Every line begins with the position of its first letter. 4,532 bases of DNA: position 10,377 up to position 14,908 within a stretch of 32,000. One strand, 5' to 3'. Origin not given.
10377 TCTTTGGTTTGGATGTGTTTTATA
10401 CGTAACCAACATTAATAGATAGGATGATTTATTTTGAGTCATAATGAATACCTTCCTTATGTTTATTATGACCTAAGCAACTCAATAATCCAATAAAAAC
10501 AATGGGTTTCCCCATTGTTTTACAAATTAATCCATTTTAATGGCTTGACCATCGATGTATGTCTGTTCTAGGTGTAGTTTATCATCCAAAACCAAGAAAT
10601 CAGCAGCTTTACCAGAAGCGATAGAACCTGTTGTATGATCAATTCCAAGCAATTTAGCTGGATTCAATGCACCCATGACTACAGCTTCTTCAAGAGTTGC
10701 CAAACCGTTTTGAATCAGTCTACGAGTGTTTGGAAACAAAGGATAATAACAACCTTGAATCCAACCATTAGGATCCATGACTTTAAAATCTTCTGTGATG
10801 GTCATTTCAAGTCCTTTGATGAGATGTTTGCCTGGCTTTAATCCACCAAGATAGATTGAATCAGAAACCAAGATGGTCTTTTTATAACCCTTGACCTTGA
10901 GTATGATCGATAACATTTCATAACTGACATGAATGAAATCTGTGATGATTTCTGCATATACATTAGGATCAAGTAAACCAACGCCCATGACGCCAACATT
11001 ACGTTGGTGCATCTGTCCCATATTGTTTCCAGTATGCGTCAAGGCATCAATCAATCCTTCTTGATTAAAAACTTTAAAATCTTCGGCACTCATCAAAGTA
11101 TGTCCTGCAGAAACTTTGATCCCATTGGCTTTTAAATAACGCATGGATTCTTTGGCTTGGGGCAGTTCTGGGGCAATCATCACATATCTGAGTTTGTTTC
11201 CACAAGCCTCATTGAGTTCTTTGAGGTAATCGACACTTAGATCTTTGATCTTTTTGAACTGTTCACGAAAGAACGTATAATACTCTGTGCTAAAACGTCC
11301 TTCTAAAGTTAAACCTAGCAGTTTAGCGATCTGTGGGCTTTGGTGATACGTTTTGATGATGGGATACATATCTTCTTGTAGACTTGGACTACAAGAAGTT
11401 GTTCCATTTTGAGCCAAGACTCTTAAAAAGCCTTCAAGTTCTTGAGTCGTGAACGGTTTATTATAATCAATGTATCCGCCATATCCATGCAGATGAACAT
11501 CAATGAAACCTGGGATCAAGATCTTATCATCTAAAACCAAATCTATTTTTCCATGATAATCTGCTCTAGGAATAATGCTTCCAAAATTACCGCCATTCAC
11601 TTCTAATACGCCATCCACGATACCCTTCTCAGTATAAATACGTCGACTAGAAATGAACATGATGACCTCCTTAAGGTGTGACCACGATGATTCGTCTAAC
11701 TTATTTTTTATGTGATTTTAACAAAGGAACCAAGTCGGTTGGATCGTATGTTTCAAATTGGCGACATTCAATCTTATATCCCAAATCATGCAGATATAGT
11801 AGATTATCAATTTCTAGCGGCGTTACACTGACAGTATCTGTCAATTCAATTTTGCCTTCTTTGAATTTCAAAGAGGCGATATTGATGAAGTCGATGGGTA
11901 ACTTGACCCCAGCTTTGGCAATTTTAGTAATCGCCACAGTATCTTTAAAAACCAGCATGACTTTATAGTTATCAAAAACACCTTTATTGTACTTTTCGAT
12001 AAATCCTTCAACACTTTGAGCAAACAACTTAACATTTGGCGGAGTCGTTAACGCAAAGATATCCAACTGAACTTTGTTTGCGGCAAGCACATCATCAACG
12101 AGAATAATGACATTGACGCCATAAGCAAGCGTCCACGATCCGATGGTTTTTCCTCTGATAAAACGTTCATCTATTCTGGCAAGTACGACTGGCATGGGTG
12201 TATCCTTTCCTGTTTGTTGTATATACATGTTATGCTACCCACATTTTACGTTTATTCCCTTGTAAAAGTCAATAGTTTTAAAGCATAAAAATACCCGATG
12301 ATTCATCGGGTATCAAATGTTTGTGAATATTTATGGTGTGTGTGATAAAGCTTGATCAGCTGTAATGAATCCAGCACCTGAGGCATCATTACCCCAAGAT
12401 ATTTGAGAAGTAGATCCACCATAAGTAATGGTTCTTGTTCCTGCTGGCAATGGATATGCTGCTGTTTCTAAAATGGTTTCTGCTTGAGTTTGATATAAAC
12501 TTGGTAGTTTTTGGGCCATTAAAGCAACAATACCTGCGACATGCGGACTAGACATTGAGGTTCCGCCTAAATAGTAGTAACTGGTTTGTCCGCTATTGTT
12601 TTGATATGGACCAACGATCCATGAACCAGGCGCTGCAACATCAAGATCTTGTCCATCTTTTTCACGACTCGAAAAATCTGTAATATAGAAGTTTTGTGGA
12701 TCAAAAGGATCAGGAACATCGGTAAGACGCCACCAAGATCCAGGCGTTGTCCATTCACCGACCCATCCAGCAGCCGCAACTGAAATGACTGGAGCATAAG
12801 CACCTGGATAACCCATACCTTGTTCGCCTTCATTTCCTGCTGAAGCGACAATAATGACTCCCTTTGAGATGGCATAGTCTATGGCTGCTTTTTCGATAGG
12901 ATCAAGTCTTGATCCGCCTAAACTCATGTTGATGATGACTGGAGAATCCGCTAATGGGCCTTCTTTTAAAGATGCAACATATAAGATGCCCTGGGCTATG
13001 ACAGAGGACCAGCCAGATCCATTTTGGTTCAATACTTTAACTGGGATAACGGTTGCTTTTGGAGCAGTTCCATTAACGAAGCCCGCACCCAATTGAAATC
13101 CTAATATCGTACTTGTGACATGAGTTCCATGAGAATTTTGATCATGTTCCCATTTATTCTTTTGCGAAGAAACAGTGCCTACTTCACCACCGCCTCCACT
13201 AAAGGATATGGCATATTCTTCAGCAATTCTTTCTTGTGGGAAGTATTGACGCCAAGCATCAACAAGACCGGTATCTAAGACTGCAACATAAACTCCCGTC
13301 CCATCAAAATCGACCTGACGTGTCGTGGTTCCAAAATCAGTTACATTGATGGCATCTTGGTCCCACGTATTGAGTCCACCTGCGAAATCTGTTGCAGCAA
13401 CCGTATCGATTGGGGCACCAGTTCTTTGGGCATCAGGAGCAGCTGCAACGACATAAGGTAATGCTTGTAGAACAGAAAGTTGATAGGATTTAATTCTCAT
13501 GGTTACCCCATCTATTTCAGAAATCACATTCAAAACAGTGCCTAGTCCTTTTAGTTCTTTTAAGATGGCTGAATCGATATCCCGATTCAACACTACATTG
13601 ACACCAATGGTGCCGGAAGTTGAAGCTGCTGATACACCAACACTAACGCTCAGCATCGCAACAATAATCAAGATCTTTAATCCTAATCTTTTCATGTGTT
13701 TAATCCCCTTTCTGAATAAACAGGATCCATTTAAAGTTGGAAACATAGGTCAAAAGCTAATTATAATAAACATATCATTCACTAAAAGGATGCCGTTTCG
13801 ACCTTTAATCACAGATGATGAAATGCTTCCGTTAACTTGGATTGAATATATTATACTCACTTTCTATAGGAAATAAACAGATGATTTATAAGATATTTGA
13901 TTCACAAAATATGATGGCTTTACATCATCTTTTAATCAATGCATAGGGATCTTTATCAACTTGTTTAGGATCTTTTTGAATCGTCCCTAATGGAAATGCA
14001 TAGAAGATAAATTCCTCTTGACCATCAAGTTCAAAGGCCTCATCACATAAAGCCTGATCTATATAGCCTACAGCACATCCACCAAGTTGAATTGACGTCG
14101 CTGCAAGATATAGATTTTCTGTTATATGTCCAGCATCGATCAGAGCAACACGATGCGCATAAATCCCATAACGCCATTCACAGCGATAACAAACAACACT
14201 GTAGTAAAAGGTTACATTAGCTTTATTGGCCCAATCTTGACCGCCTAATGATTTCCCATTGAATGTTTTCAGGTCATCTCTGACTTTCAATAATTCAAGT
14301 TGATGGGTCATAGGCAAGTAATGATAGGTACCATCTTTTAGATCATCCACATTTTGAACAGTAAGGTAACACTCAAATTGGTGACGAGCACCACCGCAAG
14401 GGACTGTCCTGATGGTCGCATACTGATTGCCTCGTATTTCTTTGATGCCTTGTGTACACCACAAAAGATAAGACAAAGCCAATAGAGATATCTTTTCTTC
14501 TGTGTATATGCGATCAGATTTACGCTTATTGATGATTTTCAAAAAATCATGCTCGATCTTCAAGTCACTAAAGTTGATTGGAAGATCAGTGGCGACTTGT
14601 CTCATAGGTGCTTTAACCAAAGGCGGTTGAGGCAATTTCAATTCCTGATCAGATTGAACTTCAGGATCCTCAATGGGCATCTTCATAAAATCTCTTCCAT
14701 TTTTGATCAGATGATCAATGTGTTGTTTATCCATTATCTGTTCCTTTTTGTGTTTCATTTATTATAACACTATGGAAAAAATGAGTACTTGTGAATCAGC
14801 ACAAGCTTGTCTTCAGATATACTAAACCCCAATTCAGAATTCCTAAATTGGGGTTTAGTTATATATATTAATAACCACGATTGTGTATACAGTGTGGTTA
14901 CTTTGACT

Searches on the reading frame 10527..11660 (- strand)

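Call 38: search_protein_families(library=pfam, proteins=[window:10527-11660:-])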
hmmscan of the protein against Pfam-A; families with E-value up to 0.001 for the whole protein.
window:10527-11660:- (377 aa): 3 families
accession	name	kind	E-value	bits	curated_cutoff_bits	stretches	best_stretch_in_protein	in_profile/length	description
PF01979.26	Amidohydro_1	-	7.6e-15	55.4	25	1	47-371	1-342/345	Amidohydrolase family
PF07969.17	Amidohydro_3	-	3.7e-13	50.2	29.7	1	312-361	394-447/472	Amidohydrolase family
PF24890.1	ALN_composite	-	2e-06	28.1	27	1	2-40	7-45/55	Allantoinase, composite domain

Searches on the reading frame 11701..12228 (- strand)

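Call 4: search_protein_families(library=pfam, proteins=[window:11701-12228:-])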
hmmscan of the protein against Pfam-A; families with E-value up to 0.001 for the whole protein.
window:11701-12228:- (175 aa): 1 family
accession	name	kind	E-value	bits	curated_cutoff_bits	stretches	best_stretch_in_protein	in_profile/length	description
PF03830.20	PTSIIB_sorb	-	4.3e-32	111.9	27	1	14-158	1-143/148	PTS system sorbose subfamily IIB component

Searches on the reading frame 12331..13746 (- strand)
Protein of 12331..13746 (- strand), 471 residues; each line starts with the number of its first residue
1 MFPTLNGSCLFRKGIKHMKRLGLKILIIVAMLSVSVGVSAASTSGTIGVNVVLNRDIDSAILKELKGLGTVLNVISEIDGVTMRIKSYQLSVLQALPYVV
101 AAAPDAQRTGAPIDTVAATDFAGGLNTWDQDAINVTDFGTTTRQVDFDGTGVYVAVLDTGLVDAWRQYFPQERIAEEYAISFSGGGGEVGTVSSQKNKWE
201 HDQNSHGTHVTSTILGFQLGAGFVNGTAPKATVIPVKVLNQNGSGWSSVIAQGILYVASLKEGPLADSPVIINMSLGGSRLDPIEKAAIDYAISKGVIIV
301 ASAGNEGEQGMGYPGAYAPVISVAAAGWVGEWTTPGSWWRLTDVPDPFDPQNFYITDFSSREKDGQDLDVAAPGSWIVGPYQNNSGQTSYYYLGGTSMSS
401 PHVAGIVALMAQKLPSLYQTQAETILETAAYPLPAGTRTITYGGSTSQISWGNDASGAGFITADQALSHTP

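Call 4: search_protein_families(library=pfam, proteins=[window:12331-13746:-])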
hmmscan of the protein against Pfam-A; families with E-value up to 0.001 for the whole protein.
window:12331-13746:- (471 aa): 1 family
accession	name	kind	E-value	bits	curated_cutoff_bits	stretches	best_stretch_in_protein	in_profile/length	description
PF00082.27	Peptidase_S8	-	8.2e-41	140.6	21.8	1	149-437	1-274/288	Subtilase family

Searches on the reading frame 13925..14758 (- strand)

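Call 4: search_protein_families(library=pfam, proteins=[window:13925-14758:-])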
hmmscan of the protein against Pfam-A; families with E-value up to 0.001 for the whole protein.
window:13925-14758:- (277 aa): 1 family
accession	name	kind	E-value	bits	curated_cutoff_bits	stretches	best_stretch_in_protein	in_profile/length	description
PF00881.29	Nitroreductase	-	1.4e-20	74.6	23.5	1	76-258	1-166/167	Nitroreductase family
